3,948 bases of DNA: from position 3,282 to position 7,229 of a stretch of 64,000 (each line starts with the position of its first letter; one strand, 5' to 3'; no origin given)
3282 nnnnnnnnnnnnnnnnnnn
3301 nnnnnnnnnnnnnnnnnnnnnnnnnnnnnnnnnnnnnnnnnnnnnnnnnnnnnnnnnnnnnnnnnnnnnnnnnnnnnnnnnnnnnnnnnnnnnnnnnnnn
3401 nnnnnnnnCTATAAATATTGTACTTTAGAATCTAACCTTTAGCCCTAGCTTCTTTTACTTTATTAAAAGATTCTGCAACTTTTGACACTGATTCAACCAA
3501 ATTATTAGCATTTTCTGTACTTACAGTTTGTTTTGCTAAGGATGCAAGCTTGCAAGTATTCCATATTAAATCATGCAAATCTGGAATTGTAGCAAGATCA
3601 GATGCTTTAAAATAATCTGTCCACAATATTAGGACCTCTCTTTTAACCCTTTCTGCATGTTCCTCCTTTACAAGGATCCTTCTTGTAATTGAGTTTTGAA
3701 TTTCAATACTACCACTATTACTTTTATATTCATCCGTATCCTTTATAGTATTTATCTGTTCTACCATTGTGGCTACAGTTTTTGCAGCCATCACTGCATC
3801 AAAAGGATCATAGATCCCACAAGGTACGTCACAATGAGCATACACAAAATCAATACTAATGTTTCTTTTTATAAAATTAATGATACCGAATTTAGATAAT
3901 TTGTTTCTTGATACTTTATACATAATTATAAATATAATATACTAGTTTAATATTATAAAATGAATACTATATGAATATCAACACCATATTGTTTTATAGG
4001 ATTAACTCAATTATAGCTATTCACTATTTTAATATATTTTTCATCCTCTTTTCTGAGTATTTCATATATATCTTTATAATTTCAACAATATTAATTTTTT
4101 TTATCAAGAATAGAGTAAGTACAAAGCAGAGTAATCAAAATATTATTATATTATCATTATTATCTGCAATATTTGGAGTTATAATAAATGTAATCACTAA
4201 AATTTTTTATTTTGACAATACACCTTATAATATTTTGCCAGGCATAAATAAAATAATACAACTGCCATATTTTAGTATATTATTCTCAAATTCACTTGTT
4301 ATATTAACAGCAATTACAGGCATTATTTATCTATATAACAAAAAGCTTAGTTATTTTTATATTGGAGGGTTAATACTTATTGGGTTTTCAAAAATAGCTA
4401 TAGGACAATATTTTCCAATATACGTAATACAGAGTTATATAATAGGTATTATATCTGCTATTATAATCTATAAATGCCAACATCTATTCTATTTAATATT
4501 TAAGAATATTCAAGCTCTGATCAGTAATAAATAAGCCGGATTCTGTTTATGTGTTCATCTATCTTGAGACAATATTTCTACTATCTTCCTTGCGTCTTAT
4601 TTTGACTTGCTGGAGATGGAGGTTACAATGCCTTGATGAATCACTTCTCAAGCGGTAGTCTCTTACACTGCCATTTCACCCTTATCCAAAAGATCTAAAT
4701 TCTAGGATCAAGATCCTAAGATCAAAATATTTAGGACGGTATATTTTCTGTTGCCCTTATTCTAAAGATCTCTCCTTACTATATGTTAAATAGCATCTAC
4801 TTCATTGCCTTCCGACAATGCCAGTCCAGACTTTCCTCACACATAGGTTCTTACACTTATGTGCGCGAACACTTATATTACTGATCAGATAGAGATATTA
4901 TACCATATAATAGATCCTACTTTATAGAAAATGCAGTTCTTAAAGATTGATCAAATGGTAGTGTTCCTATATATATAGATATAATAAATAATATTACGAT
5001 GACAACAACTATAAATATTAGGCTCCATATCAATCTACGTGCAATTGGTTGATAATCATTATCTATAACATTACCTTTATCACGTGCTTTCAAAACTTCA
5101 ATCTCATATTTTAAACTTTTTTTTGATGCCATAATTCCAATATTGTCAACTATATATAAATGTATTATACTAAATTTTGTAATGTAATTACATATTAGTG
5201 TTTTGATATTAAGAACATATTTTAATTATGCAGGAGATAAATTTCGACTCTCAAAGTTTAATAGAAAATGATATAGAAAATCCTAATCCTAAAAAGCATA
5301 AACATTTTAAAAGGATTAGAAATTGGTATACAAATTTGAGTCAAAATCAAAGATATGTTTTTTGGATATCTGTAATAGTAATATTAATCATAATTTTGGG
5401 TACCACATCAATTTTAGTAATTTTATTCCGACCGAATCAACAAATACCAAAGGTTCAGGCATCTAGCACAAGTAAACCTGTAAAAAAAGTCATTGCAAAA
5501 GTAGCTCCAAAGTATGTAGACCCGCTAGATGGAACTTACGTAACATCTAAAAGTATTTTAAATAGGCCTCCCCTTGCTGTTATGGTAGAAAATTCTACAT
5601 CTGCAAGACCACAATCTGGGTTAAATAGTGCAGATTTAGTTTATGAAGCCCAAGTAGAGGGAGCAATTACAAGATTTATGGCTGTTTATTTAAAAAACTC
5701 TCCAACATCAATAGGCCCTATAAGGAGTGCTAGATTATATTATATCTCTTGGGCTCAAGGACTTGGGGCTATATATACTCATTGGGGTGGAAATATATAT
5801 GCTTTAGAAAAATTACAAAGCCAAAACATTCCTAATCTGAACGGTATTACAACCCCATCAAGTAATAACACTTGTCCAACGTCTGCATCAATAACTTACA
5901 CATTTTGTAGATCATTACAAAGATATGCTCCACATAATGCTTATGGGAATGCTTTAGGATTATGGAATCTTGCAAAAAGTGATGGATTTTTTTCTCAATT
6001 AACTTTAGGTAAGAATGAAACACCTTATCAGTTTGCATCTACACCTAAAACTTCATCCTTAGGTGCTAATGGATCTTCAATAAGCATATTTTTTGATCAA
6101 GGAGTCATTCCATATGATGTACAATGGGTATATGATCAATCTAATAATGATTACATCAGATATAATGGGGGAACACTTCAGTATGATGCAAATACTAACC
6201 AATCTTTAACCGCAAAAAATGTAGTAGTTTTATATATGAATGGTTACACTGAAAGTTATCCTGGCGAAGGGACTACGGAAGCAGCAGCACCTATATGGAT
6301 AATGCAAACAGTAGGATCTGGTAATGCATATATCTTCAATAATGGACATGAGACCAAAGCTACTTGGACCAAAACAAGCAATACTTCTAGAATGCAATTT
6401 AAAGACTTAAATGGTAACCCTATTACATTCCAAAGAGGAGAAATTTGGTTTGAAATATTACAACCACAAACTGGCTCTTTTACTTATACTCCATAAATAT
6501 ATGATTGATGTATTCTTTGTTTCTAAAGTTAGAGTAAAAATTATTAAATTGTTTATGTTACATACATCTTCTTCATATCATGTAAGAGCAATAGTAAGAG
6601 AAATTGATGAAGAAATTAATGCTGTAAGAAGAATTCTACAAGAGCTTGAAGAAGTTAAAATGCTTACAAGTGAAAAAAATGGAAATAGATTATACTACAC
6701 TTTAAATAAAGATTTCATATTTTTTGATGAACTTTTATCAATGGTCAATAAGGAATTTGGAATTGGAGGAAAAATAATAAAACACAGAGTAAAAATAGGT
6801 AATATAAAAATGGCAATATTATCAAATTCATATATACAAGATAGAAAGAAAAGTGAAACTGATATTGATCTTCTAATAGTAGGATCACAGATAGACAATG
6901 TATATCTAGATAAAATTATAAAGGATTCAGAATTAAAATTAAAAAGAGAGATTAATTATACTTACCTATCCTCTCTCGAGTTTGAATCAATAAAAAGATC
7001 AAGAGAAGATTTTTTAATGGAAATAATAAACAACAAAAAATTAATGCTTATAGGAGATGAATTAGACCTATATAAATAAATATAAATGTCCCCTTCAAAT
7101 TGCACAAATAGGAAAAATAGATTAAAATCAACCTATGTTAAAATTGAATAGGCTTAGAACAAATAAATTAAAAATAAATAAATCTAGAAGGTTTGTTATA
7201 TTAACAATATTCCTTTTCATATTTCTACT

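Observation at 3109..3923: Nickel superoxide dismutase with an adjacent mini S26 peptidase: a putative sodN-sodX maturation pair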

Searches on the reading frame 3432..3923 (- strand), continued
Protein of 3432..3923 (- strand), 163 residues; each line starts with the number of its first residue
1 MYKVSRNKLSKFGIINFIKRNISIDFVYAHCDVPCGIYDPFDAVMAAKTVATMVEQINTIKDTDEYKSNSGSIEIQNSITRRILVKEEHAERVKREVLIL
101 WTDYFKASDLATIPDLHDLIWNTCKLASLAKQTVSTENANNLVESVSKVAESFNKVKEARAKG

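Call 48: search_protein_families(library=pfam, alignment_id=A3, max_evalue=0.00001)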
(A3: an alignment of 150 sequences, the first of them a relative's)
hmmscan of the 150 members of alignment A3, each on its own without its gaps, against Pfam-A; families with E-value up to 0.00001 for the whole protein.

A. member 1, L007:2397-2972:+ (192 aa): 2 families
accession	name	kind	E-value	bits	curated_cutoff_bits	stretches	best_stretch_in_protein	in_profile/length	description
PF03358.20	FMN_red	-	2.1e-39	135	24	1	4-147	3-148/152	NADPH-dependent FMN reductase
PF02525.22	Flavodoxin_2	-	3.1e-10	40.5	27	1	3-103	2-105/198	Flavodoxin-like fold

B. families by the number of members that match (of 150 scanned): 133 families (the first 25 are shown)
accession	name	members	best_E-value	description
PF07992.20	Pyr_redox_2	7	5.4e-54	Pyridine nucleotide-disulphide oxidoreductase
PF13738.12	Pyr_redox_3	7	1.8e-26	Pyridine nucleotide-disulphide oxidoreductase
PF00070.33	Pyr_redox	7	5.2e-17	Pyridine nucleotide-disulphide oxidoreductase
PF01266.30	DAO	7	5.6e-09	FAD dependent oxidoreductase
PF07883.17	Cupin_2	5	5e-17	Cupin domain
PF00175.26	NAD_binding_1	5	4.4e-16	Oxidoreductase NAD-binding domain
PF03486.20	HI0933_like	4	1.8e-08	HI0933-like protein Rossmann domain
PF12831.13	FAD_oxidored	4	7.5e-08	FAD dependent oxidoreductase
PF08123.19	DOT1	4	5.4e-07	Histone methylation protein DOT1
PF00459.30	Inositol_P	3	2.8e-59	Inositol monophosphatase family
PF00230.25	MIP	3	1.9e-54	Major intrinsic protein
PF10502.14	Peptidase_S26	3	2.6e-22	Signal peptidase, peptidase S26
PF08819.17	DUF1802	2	2.8e-59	Domain of unknown function (DUF1802)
PF00009.33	GTP_EFTU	2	3.7e-52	Elongation factor Tu GTP binding domain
PF07690.21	MFS_1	2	1.8e-48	Major Facilitator Superfamily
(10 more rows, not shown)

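Call 55: predict_structure(alignment_id=A1)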
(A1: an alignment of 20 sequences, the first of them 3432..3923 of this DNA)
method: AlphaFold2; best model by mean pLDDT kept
length: 163 residues; sequences in the alignment: 20
mean_pLDDT: 85.2   pTM: 0.72
mean pLDDT of the five models: 85.2, 84.3, 84.0, 83.9, 83.6
residues with pLDDT >= 90: 119; 70-90: 7; 50-70: 18; < 50: 19
segments of 3 or more residues with pLDDT < 50: 1-10, 27-34
pLDDT, mean of each block of 10 residues (from residue 1): 35 61 51 63 97 98 93 94 98 97 93 96 98 97 99 94 84
secondary structure, 60 per line:
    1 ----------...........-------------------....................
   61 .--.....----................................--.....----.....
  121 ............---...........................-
elements in order: H11-21 H41-61 H64-68 H73-104 H107-111 H116-132 H136-162

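Call 57: fold_search(model_id=the predicted structure, library=pdb)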
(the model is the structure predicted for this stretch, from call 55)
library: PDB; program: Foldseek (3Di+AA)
matches with E <= 10: 452; with E <= 0.001: 16
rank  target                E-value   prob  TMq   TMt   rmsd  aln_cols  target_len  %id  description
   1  3g50_A                3.3e-07  1.00  0.62  0.84   3.6       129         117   29  Crystal Structure of NiSOD D3A mutant at 1.9 A (released 2009-04-28)
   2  1t6u_D                3.6e-07  1.00  0.63  0.86   2.9       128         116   31  Nickel Superoxide Dismutase (NiSOD) Native 1.30 A Structure (released 2004-07-13)
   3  3g4x_A                4.9e-07  1.00  0.61  0.83   3.6       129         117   30  Crystal Structure of NiSOD Y9F mutant (released 2009-04-28)
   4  3g50_C                5.4e-07  1.00  0.63  0.87   2.9       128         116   30  Crystal Structure of NiSOD D3A mutant at 1.9 A (released 2009-04-28)
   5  1t6u_A                6.3e-07  1.00  0.61  0.84   3.7       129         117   30  Nickel Superoxide Dismutase (NiSOD) Native 1.30 A Structure (released 2004-07-13)
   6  3g4x_C                9.4e-07  1.00  0.63  0.86   2.9       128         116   30  Crystal Structure of NiSOD Y9F mutant (released 2009-04-28)
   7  1t6u_F                1.1e-06  1.00  0.58  0.81   3.7       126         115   31  Nickel Superoxide Dismutase (NiSOD) Native 1.30 A Structure (released 2004-07-13)
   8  1q0d_A                1.4e-06  1.00  0.61  0.83   3.6       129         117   29  Crystal structure of Ni-containing superoxide dismutase with Ni-ligation corresponding to the oxidized state (released 2004-05-18)
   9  4ncq_A                1.6e-06  1.00  0.61  0.87   3.0       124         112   29  Crystal structure of NiSOD H1A mutant (released 2014-12-24)
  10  1t6q_A                1.7e-06  1.00  0.62  0.90   1.8       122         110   29  Nickel Superoxide Dismutase (NiSOD) CN-treated Apo Structure (released 2004-07-13)
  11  3g50_B                1.7e-06  1.00  0.63  0.89   2.0       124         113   30  Crystal Structure of NiSOD D3A mutant at 1.9 A (released 2009-04-28)
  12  1t6q_B                1.8e-06  1.00  0.63  0.90   2.0       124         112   29  Nickel Superoxide Dismutase (NiSOD) CN-treated Apo Structure (released 2004-07-13)
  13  4ncq_B                3.0e-06  1.00  0.61  0.90   2.5       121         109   27  Crystal structure of NiSOD H1A mutant (released 2014-12-24)
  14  1t6i_B                3.0e-06  1.00  0.62  0.90   1.8       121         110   28  Nickel Superoxide Dismutase (NiSOD) Apo Structure (released 2004-07-13)
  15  1t6i_C                6.1e-06  1.00  0.62  0.91   1.8       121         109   28  Nickel Superoxide Dismutase (NiSOD) Apo Structure (released 2004-07-13)
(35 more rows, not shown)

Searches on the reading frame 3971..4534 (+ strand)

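Call 3: search_protein_families(library=pfam, proteins=[window:3971-4534:+], max_evalue=0.01)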
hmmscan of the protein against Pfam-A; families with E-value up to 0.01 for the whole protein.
window:3971-4534:+ (187 aa): 2 families
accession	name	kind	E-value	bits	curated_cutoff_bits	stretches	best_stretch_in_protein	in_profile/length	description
PF01569.27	PAP2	-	2.2e-05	24.7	27.2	1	62-171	5-126/130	PAP2 superfamily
PF11701.14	UNC45-central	-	0.0052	17.1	25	1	43-90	43-90/154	Myosin-binding striated muscle assembly central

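Call 4: search_protein_families(library=ncbifam, proteins=[window:3971-4534:+], max_evalue=0.01)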
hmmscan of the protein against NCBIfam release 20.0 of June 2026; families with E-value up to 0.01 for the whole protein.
window:3971-4534:+ (187 aa): 0 families

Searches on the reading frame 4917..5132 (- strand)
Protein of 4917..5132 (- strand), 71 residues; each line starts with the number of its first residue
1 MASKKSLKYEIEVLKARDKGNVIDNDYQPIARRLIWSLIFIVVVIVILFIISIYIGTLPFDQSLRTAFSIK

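Call 3: search_protein_families(library=pfam, proteins=[window:4917-5132:-], max_evalue=0.01)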
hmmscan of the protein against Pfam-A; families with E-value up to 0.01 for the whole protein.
window:4917-5132:- (71 aa): 1 family
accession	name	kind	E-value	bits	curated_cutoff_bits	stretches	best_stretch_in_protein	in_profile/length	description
PF15052.11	TMEM169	-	0.0086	16.7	27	1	34-60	15-41/131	TMEM169 protein family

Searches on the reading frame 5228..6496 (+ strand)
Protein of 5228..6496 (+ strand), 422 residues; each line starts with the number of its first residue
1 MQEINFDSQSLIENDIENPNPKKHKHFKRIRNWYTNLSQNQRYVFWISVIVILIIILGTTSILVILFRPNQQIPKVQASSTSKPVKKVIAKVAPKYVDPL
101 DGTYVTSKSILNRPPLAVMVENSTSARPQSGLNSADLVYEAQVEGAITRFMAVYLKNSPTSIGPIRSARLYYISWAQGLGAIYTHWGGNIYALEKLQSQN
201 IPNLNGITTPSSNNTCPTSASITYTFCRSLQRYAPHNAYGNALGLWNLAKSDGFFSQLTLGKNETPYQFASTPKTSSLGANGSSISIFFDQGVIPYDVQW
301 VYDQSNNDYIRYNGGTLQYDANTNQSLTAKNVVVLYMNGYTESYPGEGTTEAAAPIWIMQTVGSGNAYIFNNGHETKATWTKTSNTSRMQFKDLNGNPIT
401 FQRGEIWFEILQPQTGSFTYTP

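Call 3: search_protein_families(library=pfam, proteins=[window:5228-6496:+], max_evalue=0.01)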
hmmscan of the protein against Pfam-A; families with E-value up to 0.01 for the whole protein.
window:5228-6496:+ (422 aa): 2 families
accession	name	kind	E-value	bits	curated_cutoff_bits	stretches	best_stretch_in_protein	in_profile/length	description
PF11258.13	DUF3048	-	4.4e-44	150.6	25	1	102-253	3-146/148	Protein of unknown function (DUF3048) N-terminal domain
PF17479.7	DUF3048_C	-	1.4e-21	77.4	25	1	298-407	11-113/114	Protein of unknown function (DUF3048) C-terminal domain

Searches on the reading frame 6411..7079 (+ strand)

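Call 3: search_protein_families(library=pfam, proteins=[window:6411-7079:+], max_evalue=0.01)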
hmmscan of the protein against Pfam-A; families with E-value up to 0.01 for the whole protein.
window:6411-7079:+ (222 aa): 1 family
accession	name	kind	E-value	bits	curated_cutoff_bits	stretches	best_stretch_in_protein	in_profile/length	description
PF18765.7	Polbeta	-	0.0011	19.5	26.9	1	121-216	2-91/93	Polymerase beta, Nucleotidyltransferase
